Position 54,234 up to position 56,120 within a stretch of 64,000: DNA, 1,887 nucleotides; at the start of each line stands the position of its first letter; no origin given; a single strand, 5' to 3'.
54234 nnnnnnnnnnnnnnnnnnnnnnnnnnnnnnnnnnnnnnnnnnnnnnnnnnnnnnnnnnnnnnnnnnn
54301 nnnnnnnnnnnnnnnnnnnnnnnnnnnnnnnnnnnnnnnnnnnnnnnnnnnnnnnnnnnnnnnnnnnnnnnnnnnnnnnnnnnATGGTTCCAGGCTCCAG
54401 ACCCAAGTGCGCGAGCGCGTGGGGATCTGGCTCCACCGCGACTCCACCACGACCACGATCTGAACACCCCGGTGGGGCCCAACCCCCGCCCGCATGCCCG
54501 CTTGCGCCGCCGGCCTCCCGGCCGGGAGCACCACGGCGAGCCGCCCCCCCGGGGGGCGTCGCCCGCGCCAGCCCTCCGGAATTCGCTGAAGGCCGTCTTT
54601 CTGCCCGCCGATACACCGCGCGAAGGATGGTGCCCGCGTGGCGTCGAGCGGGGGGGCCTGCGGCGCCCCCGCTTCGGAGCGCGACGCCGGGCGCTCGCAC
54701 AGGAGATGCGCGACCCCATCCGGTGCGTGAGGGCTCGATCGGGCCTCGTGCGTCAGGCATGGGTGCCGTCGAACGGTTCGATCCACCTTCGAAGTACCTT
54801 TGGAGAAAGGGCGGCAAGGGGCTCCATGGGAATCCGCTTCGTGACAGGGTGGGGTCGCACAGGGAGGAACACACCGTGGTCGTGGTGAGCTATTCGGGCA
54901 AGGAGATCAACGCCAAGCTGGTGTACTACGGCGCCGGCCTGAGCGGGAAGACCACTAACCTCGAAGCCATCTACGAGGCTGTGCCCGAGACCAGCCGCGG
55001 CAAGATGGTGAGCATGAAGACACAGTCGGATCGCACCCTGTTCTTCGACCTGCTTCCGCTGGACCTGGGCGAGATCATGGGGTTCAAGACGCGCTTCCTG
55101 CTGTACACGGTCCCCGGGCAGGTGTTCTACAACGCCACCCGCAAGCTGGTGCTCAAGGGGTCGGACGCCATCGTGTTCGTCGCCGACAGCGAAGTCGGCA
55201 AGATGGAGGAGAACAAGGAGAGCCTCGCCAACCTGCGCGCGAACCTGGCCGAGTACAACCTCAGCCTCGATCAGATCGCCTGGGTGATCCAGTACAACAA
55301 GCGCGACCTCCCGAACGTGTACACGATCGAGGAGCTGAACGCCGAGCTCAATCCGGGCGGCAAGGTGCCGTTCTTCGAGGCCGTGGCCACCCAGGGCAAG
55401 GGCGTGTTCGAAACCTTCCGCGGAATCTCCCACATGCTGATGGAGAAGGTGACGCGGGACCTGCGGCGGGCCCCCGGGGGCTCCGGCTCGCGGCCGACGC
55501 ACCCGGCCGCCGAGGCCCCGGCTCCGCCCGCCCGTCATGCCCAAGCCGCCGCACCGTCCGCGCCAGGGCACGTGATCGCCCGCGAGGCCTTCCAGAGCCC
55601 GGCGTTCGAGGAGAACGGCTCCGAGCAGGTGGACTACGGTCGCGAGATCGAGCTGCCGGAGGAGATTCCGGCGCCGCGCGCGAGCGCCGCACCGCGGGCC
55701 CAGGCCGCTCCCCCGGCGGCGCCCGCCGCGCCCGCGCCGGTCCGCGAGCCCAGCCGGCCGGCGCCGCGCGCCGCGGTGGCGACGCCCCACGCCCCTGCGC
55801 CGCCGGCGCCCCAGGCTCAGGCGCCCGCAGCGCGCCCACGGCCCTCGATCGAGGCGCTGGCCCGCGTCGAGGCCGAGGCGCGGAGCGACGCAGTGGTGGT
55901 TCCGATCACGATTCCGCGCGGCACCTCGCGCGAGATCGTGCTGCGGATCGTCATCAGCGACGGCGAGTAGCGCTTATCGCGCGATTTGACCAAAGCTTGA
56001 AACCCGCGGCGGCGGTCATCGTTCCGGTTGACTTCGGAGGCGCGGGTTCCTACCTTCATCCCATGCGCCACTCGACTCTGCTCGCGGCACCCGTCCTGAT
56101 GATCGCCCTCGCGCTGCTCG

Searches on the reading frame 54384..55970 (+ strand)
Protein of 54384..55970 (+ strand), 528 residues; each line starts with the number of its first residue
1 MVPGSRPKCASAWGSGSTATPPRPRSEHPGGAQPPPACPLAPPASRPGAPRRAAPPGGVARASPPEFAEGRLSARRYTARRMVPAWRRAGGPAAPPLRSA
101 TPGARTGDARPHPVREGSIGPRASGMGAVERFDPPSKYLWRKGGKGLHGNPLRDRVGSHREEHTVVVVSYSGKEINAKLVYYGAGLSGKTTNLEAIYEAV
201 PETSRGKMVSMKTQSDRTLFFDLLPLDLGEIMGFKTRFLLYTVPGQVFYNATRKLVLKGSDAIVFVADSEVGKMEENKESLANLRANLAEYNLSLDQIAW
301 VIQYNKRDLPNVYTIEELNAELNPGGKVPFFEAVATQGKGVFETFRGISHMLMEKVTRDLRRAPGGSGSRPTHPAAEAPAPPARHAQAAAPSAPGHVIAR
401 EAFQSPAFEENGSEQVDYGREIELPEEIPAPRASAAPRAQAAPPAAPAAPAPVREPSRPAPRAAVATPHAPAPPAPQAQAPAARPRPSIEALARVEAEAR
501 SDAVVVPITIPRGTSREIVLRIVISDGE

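Call 11: search_protein_families(library=pfam, proteins=[window:54384-55970:+], max_evalue=0.001)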
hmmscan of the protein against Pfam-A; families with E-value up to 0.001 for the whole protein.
window:54384-55970:+ (528 aa): 1 family
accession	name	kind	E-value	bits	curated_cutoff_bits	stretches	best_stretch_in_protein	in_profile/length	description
PF00025.27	Arf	-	0.00031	20.7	22.3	1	236-345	58-167/174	ADP-ribosylation factor family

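Call 59: search_protein_families(library=ncbifam, proteins=[window:54384-55970:+], max_evalue=0.001)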
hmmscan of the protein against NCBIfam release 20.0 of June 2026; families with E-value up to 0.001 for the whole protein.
window:54384-55970:+ (528 aa): 0 families
